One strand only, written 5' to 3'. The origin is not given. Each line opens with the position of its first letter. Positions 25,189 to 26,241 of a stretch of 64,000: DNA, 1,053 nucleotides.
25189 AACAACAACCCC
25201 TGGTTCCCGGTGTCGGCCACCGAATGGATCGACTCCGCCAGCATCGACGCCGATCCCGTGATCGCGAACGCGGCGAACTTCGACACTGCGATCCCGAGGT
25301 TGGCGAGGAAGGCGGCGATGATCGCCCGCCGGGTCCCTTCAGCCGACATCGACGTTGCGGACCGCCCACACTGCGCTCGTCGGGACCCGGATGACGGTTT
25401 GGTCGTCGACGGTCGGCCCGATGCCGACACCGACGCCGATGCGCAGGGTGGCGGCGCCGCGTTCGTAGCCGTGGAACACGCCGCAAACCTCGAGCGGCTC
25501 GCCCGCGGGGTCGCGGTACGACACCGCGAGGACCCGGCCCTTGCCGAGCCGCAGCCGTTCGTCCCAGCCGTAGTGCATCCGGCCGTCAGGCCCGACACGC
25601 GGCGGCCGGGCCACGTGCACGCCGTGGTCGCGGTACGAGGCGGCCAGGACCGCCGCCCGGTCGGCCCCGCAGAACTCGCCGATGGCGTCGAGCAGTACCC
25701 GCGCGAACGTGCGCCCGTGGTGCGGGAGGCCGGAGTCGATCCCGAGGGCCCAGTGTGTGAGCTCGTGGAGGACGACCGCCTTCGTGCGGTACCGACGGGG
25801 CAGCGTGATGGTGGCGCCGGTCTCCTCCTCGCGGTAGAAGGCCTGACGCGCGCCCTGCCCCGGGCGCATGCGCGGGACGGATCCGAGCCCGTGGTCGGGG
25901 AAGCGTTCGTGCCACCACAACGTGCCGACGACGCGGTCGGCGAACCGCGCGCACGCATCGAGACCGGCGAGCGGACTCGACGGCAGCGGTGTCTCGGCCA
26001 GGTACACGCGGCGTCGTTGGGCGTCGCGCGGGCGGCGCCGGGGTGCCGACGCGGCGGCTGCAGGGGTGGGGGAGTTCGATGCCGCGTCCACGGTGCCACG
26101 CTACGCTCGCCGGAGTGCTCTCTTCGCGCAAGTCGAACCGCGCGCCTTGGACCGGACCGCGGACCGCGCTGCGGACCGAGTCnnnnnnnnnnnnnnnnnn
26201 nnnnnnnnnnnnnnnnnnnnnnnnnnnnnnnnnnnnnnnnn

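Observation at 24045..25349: CDF metal transporter with in-frame SnoaL/NTF2-like C-terminal domain, overlapping an HExxH metallohydrolase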

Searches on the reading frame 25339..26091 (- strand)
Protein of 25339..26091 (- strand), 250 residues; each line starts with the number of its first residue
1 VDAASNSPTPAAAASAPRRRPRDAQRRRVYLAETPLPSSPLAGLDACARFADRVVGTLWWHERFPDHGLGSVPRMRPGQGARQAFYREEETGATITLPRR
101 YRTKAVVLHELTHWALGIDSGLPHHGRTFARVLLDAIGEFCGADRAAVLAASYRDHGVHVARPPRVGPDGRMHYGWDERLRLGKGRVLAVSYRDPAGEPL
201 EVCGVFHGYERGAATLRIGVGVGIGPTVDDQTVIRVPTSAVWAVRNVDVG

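Call 3: search_protein_families(library=pfam, proteins=[window:25339-26091:-], max_evalue=0.01)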
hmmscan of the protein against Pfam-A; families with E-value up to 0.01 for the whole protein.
window:25339-26091:- (250 aa): 0 families

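Call 4: search_protein_families(library=ncbifam, proteins=[window:25339-26091:-], max_evalue=0.01)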
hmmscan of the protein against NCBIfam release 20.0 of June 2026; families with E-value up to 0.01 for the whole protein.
window:25339-26091:- (250 aa): 1 family
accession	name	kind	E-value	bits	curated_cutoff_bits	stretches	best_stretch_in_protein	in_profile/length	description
TIGR04338.1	HEXXH_Rv0185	hypoth_equivalog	6.6e-13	48.8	90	1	40-158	42-161/161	TIGR04338 family metallohydrolase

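Call 36: find_homologous_proteins(query=window:25339-26091:-, max_evalue=0.001)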
Query window:25339-26091:- (250 aa): 565 proteins with E <= 0.001 among 8000 candidates; the best 120 are listed.
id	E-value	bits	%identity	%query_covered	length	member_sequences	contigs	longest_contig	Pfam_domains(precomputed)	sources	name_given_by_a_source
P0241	1.9e-140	485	97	89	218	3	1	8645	-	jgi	jgi:putative metallohydrolase (TIGR04338 family)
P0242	9.4e-112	391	77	88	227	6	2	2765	-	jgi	jgi:putative metallohydrolase (TIGR04338 family)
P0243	1.0e-110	388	74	99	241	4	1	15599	-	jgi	jgi:putative metallohydrolase (TIGR04338 family)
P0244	5.7e-110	385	74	88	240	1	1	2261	-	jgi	jgi:putative metallohydrolase (TIGR04338 family)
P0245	8.5e-110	385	75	88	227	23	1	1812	-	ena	-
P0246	9.2e-110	384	74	96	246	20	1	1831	-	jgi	jgi:putative metallohydrolase (TIGR04338 family)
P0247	9.7e-110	384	74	88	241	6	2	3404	-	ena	-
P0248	1.1e-109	384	70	99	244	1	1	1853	-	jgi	jgi:putative metallohydrolase (TIGR04338 family)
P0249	1.1e-109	384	72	99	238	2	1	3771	-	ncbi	-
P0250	2.3e-109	383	76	88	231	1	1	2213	-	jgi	jgi:putative metallohydrolase (TIGR04338 family)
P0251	2.4e-109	383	71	98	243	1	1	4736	-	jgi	jgi:putative metallohydrolase (TIGR04338 family)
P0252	3.8e-109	382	75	88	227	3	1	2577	-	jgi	-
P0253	7.7e-109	381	74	88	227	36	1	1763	-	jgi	jgi:putative metallohydrolase (TIGR04338 family)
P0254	8.4e-109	381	75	93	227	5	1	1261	-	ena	-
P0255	8.7e-109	381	71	99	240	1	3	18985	-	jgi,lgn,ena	-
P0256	1.3e-108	381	74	88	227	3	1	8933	-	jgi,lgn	jgi:putative metallohydrolase (TIGR04338 family)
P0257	1.4e-108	381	76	92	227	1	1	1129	-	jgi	jgi:putative metallohydrolase (TIGR04338 family)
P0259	1.0e-107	378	74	88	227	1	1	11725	-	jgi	jgi:putative metallohydrolase (TIGR04338 family)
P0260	1.7e-107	377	72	88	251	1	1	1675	-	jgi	jgi:putative metallohydrolase (TIGR04338 family)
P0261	2.9e-107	376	75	88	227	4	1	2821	-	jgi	jgi:putative metallohydrolase (TIGR04338 family)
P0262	4.0e-107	376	74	94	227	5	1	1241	-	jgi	jgi:putative metallohydrolase (TIGR04338 family)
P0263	4.8e-107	376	73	88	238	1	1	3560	-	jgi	jgi:putative metallohydrolase (TIGR04338 family)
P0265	8.1e-106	372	74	92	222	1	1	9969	-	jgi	jgi:putative metallohydrolase (TIGR04338 family)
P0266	5.6e-105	369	70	88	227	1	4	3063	-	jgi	jgi:putative metallohydrolase (TIGR04338 family)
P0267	5.1e-104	366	70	96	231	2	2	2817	-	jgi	jgi:putative metallohydrolase (TIGR04338 family)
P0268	6.7e-104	365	71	88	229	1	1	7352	-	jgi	jgi:putative metallohydrolase (TIGR04338 family)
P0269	1.2e-103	364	70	97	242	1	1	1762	-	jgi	jgi:putative metallohydrolase (TIGR04338 family)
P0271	1.6e-103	364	77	78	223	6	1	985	-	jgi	jgi:putative metallohydrolase (TIGR04338 family)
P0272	4.7e-103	362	72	86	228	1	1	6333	-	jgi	jgi:putative metallohydrolase (TIGR04338 family)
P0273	1.3e-102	361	71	90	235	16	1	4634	-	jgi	jgi:putative metallohydrolase (TIGR04338 family)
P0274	1.9e-102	360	74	88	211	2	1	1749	-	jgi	jgi:putative metallohydrolase (TIGR04338 family)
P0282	2.7e-101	357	75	88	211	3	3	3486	-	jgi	jgi:putative metallohydrolase (TIGR04338 family)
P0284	2.9e-101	357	70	91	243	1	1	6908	-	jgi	jgi:putative metallohydrolase (TIGR04338 family)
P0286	8.3e-101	355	67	95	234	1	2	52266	-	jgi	jgi:putative metallohydrolase (TIGR04338 family)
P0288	1.2e-100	355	71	90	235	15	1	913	-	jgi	jgi:putative metallohydrolase (TIGR04338 family)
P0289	2.1e-100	354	70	90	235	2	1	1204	-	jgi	jgi:putative metallohydrolase (TIGR04338 family)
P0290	2.7e-100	353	70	87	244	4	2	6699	-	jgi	jgi:putative metallohydrolase (TIGR04338 family)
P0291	3.0e-100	353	71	88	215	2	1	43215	-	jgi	jgi:putative metallohydrolase (TIGR04338 family)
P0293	4.0e-100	353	68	98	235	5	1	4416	-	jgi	jgi:putative metallohydrolase (TIGR04338 family)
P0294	4.6e-100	353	70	94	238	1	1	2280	-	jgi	jgi:putative metallohydrolase (TIGR04338 family)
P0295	7.1e-100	352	67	97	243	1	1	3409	-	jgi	jgi:putative metallohydrolase (TIGR04338 family)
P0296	8.4e-100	352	71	90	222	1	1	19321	-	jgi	jgi:putative metallohydrolase (TIGR04338 family)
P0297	1.1e-99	351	73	88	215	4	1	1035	-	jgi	jgi:putative metallohydrolase (TIGR04338 family)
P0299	1.3e-99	351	69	93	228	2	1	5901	-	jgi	jgi:putative metallohydrolase (TIGR04338 family)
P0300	3.6e-99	350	69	94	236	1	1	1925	-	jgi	jgi:putative metallohydrolase (TIGR04338 family)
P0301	5.6e-99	349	67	98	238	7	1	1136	-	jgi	jgi:putative metallohydrolase (TIGR04338 family)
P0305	1.6e-98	348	70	90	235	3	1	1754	-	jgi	jgi:putative metallohydrolase (TIGR04338 family)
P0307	3.5e-98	347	70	90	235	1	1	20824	-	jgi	jgi:putative metallohydrolase (TIGR04338 family)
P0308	3.7e-98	346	72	92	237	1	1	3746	-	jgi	jgi:putative metallohydrolase (TIGR04338 family)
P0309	4.6e-98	346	69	90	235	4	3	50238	-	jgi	jgi:putative metallohydrolase (TIGR04338 family)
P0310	5.9e-98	346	69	91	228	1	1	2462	-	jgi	jgi:putative metallohydrolase (TIGR04338 family)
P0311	6.8e-98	346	73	90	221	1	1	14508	-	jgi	jgi:putative metallohydrolase (TIGR04338 family)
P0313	2.6e-97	344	70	90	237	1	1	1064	-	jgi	jgi:putative metallohydrolase (TIGR04338 family)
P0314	4.7e-97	343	69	90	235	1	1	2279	-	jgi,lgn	jgi:putative metallohydrolase (TIGR04338 family)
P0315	4.7e-97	343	70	90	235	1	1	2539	-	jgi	jgi:putative metallohydrolase (TIGR04338 family)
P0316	4.7e-97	343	66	98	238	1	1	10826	-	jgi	jgi:putative metallohydrolase (TIGR04338 family)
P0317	1.0e-96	342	70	90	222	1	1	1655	-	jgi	jgi:putative metallohydrolase (TIGR04338 family)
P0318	1.2e-96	342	70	90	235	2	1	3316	-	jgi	jgi:putative metallohydrolase (TIGR04338 family)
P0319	2.1e-96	341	69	94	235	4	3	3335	-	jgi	jgi:putative metallohydrolase (TIGR04338 family)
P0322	7.9e-96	339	68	94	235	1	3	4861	-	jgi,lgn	jgi:putative metallohydrolase (TIGR04338 family)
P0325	3.4e-95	337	67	86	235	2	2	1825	-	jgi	jgi:putative metallohydrolase (TIGR04338 family)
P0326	3.6e-95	337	66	91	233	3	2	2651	-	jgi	jgi:putative metallohydrolase (TIGR04338 family)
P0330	8.2e-95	335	66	88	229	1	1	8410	-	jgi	jgi:putative metallohydrolase (TIGR04338 family)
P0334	1.7e-94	334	64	95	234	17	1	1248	-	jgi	jgi:putative metallohydrolase (TIGR04338 family)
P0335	1.7e-94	334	69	91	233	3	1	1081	-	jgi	jgi:putative metallohydrolase (TIGR04338 family)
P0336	2.8e-94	334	75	80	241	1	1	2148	-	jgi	jgi:putative metallohydrolase (TIGR04338 family)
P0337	4.0e-94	333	68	91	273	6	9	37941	-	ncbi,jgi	jgi:putative metallohydrolase (TIGR04338 family)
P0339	5.4e-94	333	67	98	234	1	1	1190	-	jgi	jgi:putative metallohydrolase (TIGR04338 family)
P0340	7.1e-94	332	67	90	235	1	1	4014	-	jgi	jgi:putative metallohydrolase (TIGR04338 family)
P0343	3.0e-93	330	69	90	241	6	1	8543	-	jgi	jgi:putative metallohydrolase (TIGR04338 family)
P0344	3.8e-93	330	66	95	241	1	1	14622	-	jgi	jgi:putative metallohydrolase (TIGR04338 family)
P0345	4.3e-93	330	71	86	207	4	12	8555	-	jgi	jgi:putative metallohydrolase (TIGR04338 family)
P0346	4.9e-93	330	64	94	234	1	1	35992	-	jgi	jgi:putative metallohydrolase (TIGR04338 family)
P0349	1.6e-92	328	66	91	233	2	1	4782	-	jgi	jgi:putative metallohydrolase (TIGR04338 family)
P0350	4.2e-92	327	67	91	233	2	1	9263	-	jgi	jgi:putative metallohydrolase (TIGR04338 family)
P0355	2.8e-91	324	64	92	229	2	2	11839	-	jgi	jgi:putative metallohydrolase (TIGR04338 family)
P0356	3.8e-91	323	66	93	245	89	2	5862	-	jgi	jgi:putative metallohydrolase (TIGR04338 family)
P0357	5.3e-91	323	63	95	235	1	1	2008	-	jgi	jgi:putative metallohydrolase (TIGR04338 family)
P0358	6.4e-91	323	68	86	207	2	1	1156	-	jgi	jgi:putative metallohydrolase (TIGR04338 family)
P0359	7.3e-91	323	66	91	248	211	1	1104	-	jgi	jgi:putative metallohydrolase (TIGR04338 family)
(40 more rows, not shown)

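Call 46: predict_structure(alignment_id=A2)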
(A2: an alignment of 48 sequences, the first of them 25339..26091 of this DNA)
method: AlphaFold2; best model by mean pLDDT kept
length: 250 residues; sequences in the alignment: 48
mean_pLDDT: 84.0   pTM: 0.80
mean pLDDT of the five models: 84.0, 83.4, 82.9, 72.5, 69.6
residues with pLDDT >= 90: 160; 70-90: 40; 50-70: 22; < 50: 28
segments of 3 or more residues with pLDDT < 50: 1-4, 6-17, 22-29
pLDDT, mean of each block of 10 residues (from residue 1): 43 44 44 59 94 97 94 92 90 93 93 90 91 96 91 88 95 95 91 97 94 92 59 92 84
secondary structure, 60 per line:
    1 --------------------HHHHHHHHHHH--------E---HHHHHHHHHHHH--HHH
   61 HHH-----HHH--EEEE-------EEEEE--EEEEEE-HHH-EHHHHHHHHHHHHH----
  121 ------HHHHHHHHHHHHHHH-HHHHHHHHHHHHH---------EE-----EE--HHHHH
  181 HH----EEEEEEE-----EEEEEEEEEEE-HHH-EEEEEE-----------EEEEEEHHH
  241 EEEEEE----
elements in order: H21-31 H44-55 H58-63 E74-77 E85-89 E92-97 H104-116 H127-141 H143-155 H176-182 E187-193 E199-209 E215-220 E232-237 E241-246
